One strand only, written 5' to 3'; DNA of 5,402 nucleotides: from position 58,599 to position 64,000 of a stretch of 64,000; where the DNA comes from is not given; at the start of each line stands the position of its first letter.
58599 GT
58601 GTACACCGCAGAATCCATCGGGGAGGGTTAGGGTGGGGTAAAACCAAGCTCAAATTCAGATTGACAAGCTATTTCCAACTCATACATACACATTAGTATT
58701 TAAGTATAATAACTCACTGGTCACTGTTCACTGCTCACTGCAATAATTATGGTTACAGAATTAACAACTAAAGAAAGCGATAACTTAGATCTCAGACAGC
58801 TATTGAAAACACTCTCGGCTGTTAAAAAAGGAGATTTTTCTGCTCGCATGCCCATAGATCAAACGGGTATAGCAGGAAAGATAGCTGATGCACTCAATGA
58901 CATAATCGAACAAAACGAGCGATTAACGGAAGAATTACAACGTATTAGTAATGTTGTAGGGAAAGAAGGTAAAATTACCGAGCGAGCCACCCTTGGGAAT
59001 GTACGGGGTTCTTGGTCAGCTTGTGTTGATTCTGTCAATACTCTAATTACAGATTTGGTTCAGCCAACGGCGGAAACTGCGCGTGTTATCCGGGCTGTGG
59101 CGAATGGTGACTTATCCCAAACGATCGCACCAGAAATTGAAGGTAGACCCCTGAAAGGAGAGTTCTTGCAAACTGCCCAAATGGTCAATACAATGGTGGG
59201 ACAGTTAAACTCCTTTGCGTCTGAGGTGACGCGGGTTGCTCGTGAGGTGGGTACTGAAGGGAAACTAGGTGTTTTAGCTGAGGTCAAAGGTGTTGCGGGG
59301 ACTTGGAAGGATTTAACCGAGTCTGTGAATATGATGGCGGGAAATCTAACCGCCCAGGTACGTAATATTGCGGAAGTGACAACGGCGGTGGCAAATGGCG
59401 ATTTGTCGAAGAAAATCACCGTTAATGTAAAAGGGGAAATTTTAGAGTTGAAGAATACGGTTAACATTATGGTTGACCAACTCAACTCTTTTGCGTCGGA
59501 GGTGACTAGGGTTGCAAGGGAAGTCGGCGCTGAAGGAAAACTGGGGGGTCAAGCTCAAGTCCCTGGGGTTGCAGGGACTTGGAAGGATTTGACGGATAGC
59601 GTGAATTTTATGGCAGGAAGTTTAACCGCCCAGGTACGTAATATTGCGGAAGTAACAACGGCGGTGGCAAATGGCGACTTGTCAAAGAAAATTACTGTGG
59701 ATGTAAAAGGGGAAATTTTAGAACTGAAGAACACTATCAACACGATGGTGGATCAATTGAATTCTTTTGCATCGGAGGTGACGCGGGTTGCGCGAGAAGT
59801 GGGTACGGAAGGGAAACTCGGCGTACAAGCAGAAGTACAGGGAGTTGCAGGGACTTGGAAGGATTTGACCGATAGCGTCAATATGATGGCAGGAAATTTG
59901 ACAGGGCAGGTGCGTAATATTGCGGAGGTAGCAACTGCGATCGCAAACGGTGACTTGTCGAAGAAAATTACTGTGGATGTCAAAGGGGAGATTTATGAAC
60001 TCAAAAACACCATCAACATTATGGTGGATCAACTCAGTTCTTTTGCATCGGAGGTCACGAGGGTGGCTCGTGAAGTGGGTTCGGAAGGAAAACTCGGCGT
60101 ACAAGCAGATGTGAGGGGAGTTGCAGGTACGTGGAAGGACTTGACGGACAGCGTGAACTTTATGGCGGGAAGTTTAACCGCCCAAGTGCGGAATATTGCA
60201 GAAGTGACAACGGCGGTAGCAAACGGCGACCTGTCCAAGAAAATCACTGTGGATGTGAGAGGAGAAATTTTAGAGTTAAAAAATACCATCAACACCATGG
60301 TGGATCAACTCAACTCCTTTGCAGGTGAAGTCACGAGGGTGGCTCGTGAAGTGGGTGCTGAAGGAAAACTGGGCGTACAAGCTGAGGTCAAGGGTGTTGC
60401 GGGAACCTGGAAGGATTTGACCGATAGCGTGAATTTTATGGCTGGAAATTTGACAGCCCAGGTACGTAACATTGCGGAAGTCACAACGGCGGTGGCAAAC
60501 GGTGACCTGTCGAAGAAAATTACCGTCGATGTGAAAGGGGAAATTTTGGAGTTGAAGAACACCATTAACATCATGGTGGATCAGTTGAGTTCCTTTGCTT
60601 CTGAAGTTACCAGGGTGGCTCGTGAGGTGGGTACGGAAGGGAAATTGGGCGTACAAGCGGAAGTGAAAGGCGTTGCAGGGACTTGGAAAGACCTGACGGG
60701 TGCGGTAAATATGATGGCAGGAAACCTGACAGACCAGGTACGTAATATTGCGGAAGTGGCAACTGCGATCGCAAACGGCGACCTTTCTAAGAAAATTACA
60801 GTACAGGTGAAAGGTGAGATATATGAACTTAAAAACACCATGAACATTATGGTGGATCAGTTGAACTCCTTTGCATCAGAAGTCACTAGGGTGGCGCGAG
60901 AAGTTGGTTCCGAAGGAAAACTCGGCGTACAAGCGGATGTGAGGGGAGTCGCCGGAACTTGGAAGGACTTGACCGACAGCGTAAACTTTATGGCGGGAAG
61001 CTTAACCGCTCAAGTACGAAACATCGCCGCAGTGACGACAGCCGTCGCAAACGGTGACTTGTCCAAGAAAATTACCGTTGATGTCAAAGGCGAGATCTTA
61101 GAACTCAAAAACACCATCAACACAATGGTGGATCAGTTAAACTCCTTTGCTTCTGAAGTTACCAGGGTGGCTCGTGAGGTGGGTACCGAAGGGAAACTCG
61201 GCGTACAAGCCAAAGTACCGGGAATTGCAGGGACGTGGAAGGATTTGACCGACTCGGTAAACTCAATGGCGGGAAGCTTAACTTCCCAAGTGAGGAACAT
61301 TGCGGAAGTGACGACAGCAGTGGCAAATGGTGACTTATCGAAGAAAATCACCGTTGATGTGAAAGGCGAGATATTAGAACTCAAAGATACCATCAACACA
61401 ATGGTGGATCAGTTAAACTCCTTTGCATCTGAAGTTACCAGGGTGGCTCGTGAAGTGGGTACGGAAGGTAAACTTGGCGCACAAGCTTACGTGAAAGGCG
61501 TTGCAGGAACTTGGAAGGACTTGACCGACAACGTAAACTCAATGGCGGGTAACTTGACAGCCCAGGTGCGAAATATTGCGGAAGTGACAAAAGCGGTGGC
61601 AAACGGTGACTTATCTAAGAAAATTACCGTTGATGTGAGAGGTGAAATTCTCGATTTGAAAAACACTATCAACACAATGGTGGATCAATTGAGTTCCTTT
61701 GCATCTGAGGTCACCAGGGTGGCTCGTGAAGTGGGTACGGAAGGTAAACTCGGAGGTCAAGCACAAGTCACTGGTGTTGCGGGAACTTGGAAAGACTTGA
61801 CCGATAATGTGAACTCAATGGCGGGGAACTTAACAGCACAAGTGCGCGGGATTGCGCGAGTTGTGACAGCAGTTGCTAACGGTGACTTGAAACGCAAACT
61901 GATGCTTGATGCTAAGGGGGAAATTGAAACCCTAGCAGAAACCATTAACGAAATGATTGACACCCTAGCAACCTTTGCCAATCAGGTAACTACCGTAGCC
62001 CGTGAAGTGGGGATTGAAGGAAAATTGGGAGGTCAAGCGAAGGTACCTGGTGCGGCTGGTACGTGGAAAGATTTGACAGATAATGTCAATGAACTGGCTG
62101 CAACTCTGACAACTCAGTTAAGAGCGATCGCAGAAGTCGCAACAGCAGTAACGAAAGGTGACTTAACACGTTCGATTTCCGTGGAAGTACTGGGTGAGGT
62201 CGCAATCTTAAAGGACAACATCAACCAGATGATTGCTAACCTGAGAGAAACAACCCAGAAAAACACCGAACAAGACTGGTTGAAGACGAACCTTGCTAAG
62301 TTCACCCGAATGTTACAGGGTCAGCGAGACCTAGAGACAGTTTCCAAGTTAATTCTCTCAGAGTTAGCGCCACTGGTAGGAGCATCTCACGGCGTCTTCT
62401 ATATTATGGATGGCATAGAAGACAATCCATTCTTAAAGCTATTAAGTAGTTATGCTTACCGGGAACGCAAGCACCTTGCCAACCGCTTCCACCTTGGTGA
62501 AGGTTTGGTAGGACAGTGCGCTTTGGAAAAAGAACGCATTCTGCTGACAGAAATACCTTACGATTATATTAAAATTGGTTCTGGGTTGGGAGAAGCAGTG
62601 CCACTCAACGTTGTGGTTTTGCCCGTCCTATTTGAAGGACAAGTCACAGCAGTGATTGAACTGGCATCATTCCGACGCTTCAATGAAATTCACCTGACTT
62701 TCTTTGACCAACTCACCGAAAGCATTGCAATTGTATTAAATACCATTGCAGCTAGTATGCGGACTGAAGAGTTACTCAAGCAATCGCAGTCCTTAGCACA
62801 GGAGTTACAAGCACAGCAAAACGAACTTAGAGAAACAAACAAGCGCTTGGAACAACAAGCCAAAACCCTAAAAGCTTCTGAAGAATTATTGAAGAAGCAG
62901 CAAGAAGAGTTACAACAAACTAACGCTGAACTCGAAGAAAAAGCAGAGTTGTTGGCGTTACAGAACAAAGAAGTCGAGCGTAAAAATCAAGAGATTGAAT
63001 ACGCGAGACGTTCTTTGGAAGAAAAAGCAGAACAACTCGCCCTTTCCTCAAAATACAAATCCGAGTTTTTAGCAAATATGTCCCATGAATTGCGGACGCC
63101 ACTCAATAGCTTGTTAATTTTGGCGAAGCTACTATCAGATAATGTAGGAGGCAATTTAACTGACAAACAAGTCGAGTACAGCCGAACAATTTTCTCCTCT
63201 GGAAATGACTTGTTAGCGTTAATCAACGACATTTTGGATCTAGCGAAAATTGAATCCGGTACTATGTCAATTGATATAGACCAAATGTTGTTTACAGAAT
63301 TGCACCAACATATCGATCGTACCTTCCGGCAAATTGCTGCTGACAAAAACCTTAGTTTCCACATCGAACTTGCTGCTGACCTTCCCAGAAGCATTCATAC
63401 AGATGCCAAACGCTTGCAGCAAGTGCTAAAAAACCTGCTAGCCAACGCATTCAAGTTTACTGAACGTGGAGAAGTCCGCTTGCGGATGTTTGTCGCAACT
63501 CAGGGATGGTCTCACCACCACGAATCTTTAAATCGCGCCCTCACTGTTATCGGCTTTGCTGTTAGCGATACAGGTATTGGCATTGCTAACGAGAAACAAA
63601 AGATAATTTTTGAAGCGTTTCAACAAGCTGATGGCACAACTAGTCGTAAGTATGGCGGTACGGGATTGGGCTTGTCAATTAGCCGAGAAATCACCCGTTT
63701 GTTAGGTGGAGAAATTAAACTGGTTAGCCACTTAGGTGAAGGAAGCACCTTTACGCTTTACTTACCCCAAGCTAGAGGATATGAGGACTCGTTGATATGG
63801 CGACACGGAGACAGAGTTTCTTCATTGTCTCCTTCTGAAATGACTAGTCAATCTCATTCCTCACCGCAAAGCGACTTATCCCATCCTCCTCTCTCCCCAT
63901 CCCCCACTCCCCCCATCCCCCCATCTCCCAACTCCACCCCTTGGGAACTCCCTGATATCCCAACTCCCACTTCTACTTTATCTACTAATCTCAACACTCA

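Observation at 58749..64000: Giant poly-HAMP sensor kinase with 12 near-identical 276-bp tandem repeats, invisible to the ORF track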

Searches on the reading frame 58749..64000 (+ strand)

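Call 4: search_protein_families(library=pfam, proteins=[window:58749-64000:+], max_evalue=0.01)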
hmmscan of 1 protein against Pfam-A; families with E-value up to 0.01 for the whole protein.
window:58749-64000:+ (1750 aa): 16 families
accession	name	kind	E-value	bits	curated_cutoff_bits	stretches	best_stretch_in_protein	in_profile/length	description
PF00672.30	HAMP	-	7.2e-124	404.5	25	11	471-522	1-52/53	HAMP domain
PF18947.5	HAMP_2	-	4.1e-103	337.8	24.3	12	827-890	3-66/67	HAMP domain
PF02518.31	HATPase_c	-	1.6e-25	90.1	26.4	1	1552-1675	2-110/111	Histidine kinase-, DNA gyrase B-, and HSP90-like ATPase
PF00512.31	HisKA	-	9.5e-20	70.9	26.9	1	1437-1504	2-66/66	His Kinase A (phospho-acceptor) domain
PF13185.12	GAF_2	-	1.4e-18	67.9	28.6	1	1192-1330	1-135/136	GAF domain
PF02637.23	GatB_Yqey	-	3.2e-09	37.3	27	0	937-980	36-82/148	GatB domain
PF12116.14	SpoIIID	-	9.4e-09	35.7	27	0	921-949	36-64/82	Stage III sporulation protein D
PF01590.32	GAF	-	2.3e-08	35.1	22.4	1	1194-1330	1-133/133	GAF domain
PF02627.25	CMD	-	1.2e-07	32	23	0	737-770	6-38/84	Carboxymuconolactone decarboxylase family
PF01418.23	HTH_6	-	2.9e-06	27.6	28.3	0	328-355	35-62/77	Helix-turn-helix domain, rpiR family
PF07464.16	ApoLp-III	-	1.3e-05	25.8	36.3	0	860-946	46-131/146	Apolipophorin-III precursor (apoLp-III)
PF03564.21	DUF1759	-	1.6e-05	25.4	25.4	0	678-725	68-115/148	Protein of unknown function (DUF1759)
PF01416.25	PseudoU_synth_1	-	2.7e-05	25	23.3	0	748-775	50-77/108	tRNA pseudouridine synthase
PF14331.11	IcmF-related_N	-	0.00016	21.5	25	0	920-991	98-169/259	IcmF-related N-terminal domain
PF03623.18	Focal_AT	-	0.00021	21.7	23.3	0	158-223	20-85/133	Focal adhesion targeting region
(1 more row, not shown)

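Call 8: find_homologous_proteins(query=window:58749-64000:+, max_evalue=1e-30)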
Query window:58749-64000:+ (1750 aa): 8000 proteins with E <= 1e-30 among 8000 candidates; the best 120 are listed.
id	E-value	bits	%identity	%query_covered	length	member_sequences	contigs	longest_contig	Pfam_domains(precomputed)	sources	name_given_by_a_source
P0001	0.0e+0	5644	79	95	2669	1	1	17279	PF07464.17,PF13185.13,PF02637.24,PF03564.22,PF04108.18,PF00512.32,PF00072.31,PF14331.12,PF00672.31,PF01418.24,PF20117.5,PF01590.33,PF26769.1,PF03623.19,PF02518.32,PF18947.6,PF12116.15,PF04985.21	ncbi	ncbi:MAG: HAMP domain-containing protein [Acidobacteriota bacterium]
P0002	0.0e+0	4747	73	99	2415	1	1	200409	PF13185.13,PF02637.24,PF03564.22,PF04108.18,PF00512.32,PF00072.31,PF14331.12,PF00672.31,PF01418.24,PF01590.33,PF26769.1,PF01416.26,PF02518.32,PF18947.6,PF12116.15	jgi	-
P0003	0.0e+0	4681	75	96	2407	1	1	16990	PF07464.17,PF13185.13,PF02637.24,PF03564.22,PF04108.18,PF00512.32,PF00072.31,PF26870.1,PF14331.12,PF00672.31,PF01418.24,PF01590.33,PF26769.1,PF01416.26,PF02518.32,PF18947.6,PF12116.15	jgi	jgi:HAMP domain-containing protein/CheY-like chemotaxis protein/signal transduction histidine kinase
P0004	0.0e+0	4671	73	98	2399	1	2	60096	PF13185.13,PF02637.24,PF03564.22,PF04108.18,PF00512.32,PF00072.31,PF14331.12,PF00672.31,PF01418.24,PF01590.33,PF26769.1,PF01416.26,PF02518.32,PF18947.6,PF12116.15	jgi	-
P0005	0.0e+0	4618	75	95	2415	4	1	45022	PF13185.13,PF02637.24,PF03564.22,PF04108.18,PF00512.32,PF00072.31,PF26870.1,PF14331.12,PF06009.20,PF00672.31,PF01418.24,PF01590.33,PF26769.1,PF01416.26,PF02518.32,PF18947.6,PF12116.15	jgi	-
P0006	0.0e+0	4398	77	98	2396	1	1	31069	PF00672.31,PF01418.24,PF13185.13,PF02637.24,PF01590.33,PF26769.1,PF02518.32,PF18947.6,PF00512.32,PF21455.4,PF00072.31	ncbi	-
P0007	0.0e+0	4253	75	98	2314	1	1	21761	PF13185.13,PF02637.24,PF00512.32,PF00072.31,PF14331.12,PF00672.31,PF01418.24,PF26769.1,PF01416.26,PF03623.19,PF02518.32,PF18947.6,PF12116.15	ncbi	-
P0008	0.0e+0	4187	75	97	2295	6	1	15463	PF13185.13,PF16703.11,PF02637.24,PF03564.22,PF02627.26,PF00512.32,PF00072.31,PF14331.12,PF00672.31,PF01418.24,PF01590.33,PF26769.1,PF01416.26,PF16762.12,PF02518.32,PF18947.6,PF14523.13,PF21455.4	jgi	-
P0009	0.0e+0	4185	76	95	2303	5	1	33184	PF13185.13,PF02637.24,PF03564.22,PF00512.32,PF00072.31,PF14331.12,PF00672.31,PF01418.24,PF01590.33,PF26769.1,PF01416.26,PF03623.19,PF02518.32,PF18947.6,PF12116.15,PF04985.21,PF21455.4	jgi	jgi:HAMP domain-containing protein/CheY-like chemotaxis protein/signal transduction histidine kinase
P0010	0.0e+0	4183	75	95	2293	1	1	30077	PF13185.13,PF02637.24,PF03564.22,PF00512.32,PF00072.31,PF06009.20,PF00672.31,PF01590.33,PF26769.1,PF01416.26,PF03623.19,PF02518.32,PF18947.6,PF12116.15,PF04985.21,PF21455.4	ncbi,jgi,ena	jgi:HAMP domain-containing protein/signal transduction histidine kinase/DNA-binding response OmpR fa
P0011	0.0e+0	4149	77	95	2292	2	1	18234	PF13185.13,PF02637.24,PF03564.22,PF02627.26,PF00512.32,PF00072.31,PF14331.12,PF00672.31,PF01418.24,PF01590.33,PF26769.1,PF01416.26,PF16762.12,PF02518.32,PF18947.6,PF14523.13,PF21455.4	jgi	jgi:HAMP domain-containing protein/signal transduction histidine kinase/DNA-binding response OmpR fa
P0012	0.0e+0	4147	75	95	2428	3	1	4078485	PF13185.13,PF02637.24,PF03564.22,PF04108.18,PF00512.32,PF00072.31,PF26870.1,PF14331.12,PF00672.31,PF01418.24,PF01590.33,PF05957.19,PF26769.1,PF01416.26,PF26012.1,PF02518.32,PF18947.6,PF12116.15,PF26196.1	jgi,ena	-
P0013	0.0e+0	4130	72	97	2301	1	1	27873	PF13185.13,PF02637.24,PF00512.32,PF00072.31,PF00672.31,PF01418.24,PF25547.2,PF01590.33,PF26769.1,PF03623.19,PF02518.32,PF18947.6,PF12116.15,PF21455.4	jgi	-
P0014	0.0e+0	4128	75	95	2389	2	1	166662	PF13185.13,PF02637.24,PF03564.22,PF04108.18,PF00512.32,PF00072.31,PF26870.1,PF14331.12,PF06009.20,PF00672.31,PF01418.24,PF01590.33,PF26769.1,PF01416.26,PF02518.32,PF18947.6,PF12116.15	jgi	jgi:HAMP domain-containing protein/CheY-like chemotaxis protein/signal transduction histidine kinase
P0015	0.0e+0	4114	77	95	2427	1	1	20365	PF13185.13,PF18575.7,PF03564.22,PF04108.18,PF00512.32,PF00072.31,PF14331.12,PF00672.31,PF01418.24,PF26769.1,PF01416.26,PF03623.19,PF02518.32,PF18947.6,PF12116.15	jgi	jgi:HAMP domain-containing protein/signal transduction histidine kinase/CheY-like chemotaxis protein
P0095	0.0e+0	3795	68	98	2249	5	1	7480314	PF07464.17,PF13185.13,PF02637.24,PF03564.22,PF18409.8,PF00512.32,PF00072.31,PF00672.31,PF01418.24,PF01590.33,PF26769.1,PF01416.26,PF02518.32,PF18947.6,PF12116.15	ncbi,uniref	ncbi:HAMP domain-containing protein [Luteitalea pratensis]|uniref:HAMP domain-containing protein n=1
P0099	0.0e+0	3786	81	99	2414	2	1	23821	PF13185.13,PF02637.24,PF04108.18,PF00512.32,PF00072.31,PF00672.31,PF01418.24,PF01590.33,PF26769.1,PF03623.19,PF02518.32,PF18947.6,PF12116.15,PF26196.1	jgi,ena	-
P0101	0.0e+0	3777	84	98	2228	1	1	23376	PF07464.17,PF13185.13,PF02637.24,PF03564.22,PF00512.32,PF03709.22,PF00072.31,PF00672.31,PF01418.24,PF01590.33,PF26769.1,PF02518.32,PF18947.6,PF12116.15,PF26196.1,PF04985.21,PF21455.4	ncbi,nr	ncbi:HAMP domain-containing protein [Nostoc sp. CHAB 5844]|nr:HAMP domain-containing protein [Nostoc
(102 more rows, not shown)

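Call 11: search_protein_families(library=pfam, proteins=[P0101, P0099, P0095], max_evalue=0.00001)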
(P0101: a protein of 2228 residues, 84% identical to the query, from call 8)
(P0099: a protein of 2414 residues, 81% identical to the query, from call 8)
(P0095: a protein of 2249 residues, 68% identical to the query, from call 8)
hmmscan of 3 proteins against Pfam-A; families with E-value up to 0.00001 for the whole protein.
P0101 (2228 aa): 16 families
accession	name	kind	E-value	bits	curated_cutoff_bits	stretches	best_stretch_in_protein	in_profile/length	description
PF00672.30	HAMP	-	4.2e-134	437.2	25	12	379-430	1-52/53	HAMP domain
PF18947.5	HAMP_2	-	4.1e-110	360.3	24.3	12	183-246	3-66/67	HAMP domain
PF00072.30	Response_reg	-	5.5e-67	223.4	30.2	3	2110-2222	1-110/111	Response regulator receiver domain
PF02518.31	HATPase_c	-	1.6e-28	99.8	26.4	1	1644-1767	1-109/111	Histidine kinase-, DNA gyrase B-, and HSP90-like ATPase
PF13185.12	GAF_2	-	1.4e-20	74.3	28.6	1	1284-1423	1-135/136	GAF domain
PF00512.31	HisKA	-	3.3e-19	69.1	26.9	1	1530-1597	2-66/66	His Kinase A (phospho-acceptor) domain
PF07464.16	ApoLp-III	-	7.7e-12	46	36.3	0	1032-1124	35-125/146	Apolipophorin-III precursor (apoLp-III)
PF01590.32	GAF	-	3.4e-10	41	22.4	1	1286-1423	1-133/133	GAF domain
PF12116.14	SpoIIID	-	2e-07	31.5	27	0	1014-1041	37-64/82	Stage III sporulation protein D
PF14106.11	DUF4279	-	7.6e-07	29.9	25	0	968-1030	50-112/116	Domain of unknown function (DUF4279)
PF02627.25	CMD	-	1.3e-06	28.7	23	0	829-862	6-38/84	Carboxymuconolactone decarboxylase family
PF03564.21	DUF1759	-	1.5e-06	28.7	25.4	0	860-908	66-114/148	Protein of unknown function (DUF1759)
PF02637.23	GatB_Yqey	-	2.1e-06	28.1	27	0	1031-1072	41-82/148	GatB domain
PF03709.21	OKR_DC_1_N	-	3.3e-06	27.8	29.3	0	2122-2190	8-71/111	Orn/Lys/Arg decarboxylase, N-terminal domain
PF21455.3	PylD_N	-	3.6e-06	27.3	27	0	798-841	54-96/112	Pyrrolysine biosynthesis protein PylD, N-terminal domain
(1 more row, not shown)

P0099 (2414 aa): 13 families
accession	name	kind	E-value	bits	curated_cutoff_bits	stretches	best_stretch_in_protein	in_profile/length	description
PF00672.30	HAMP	-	2e-154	502.3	25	13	379-430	1-52/53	HAMP domain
PF18947.5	HAMP_2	-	3.8e-129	421.2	24.3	15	827-890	3-66/67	HAMP domain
PF00072.30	Response_reg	-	4.1e-55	185.2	30.2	3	2296-2408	1-110/111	Response regulator receiver domain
PF02518.31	HATPase_c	-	1.1e-25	90.6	26.4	1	1829-1951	2-109/111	Histidine kinase-, DNA gyrase B-, and HSP90-like ATPase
PF00512.31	HisKA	-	2.5e-18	66.3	26.9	1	1714-1781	2-66/66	His Kinase A (phospho-acceptor) domain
PF13185.12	GAF_2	-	1.1e-17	64.9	28.6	1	1468-1607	1-135/136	GAF domain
PF04108.17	ATG17_like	-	8.8e-15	55.5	43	0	1102-1450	22-280/355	Autophagy protein ATG17-like domain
PF12116.14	SpoIIID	-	1e-11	45.2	27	0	1198-1225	37-64/82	Stage III sporulation protein D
PF01590.32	GAF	-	3.9e-08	34.3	22.4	1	1470-1607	1-133/133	GAF domain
PF03623.18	Focal_AT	-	1.1e-07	32.3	23.3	0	1168-1235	18-85/133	Focal adhesion targeting region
PF21455.3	PylD_N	-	4.6e-07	30.1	27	0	982-1025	54-96/112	Pyrrolysine biosynthesis protein PylD, N-terminal domain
PF01416.25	PseudoU_synth_1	-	1.2e-06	29.3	23.3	0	1395-1419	53-77/108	tRNA pseudouridine synthase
PF02637.23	GatB_Yqey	-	3.1e-06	27.6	27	0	205-246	43-84/148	GatB domain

P0095 (2249 aa): 12 families
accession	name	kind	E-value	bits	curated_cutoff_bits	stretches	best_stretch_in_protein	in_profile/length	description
PF00672.30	HAMP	-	4.7e-131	427.5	25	13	179-229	2-52/53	HAMP domain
PF18947.5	HAMP_2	-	6.2e-119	388.5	24.3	12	626-689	3-66/67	HAMP domain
PF00072.30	Response_reg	-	1e-64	216.1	30.2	3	2131-2243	1-110/111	Response regulator receiver domain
PF02518.31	HATPase_c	-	5.2e-29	101.4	26.4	1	1690-1812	2-109/111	Histidine kinase-, DNA gyrase B-, and HSP90-like ATPase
PF00512.31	HisKA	-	3.2e-18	66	26.9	1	1575-1642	2-66/66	His Kinase A (phospho-acceptor) domain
PF13185.12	GAF_2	-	5.8e-15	56.1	28.6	1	1360-1496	2-135/136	GAF domain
PF12116.14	SpoIIID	-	2.5e-13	50.4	27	0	162-193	28-61/82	Stage III sporulation protein D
PF02637.23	GatB_Yqey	-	7.3e-12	45.8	27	0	355-412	23-83/148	GatB domain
PF03564.21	DUF1759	-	2.3e-11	44.3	25.4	0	1118-1167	65-114/148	Protein of unknown function (DUF1759)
PF01590.32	GAF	-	3e-10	41.2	22.4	1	1361-1496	1-133/133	GAF domain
PF01418.23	HTH_6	-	1.2e-07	32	28.3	0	1139-1166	35-62/77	Helix-turn-helix domain, rpiR family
PF07464.16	ApoLp-III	-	6.9e-07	29.9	36.3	0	1037-1115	55-133/146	Apolipophorin-III precursor (apoLp-III)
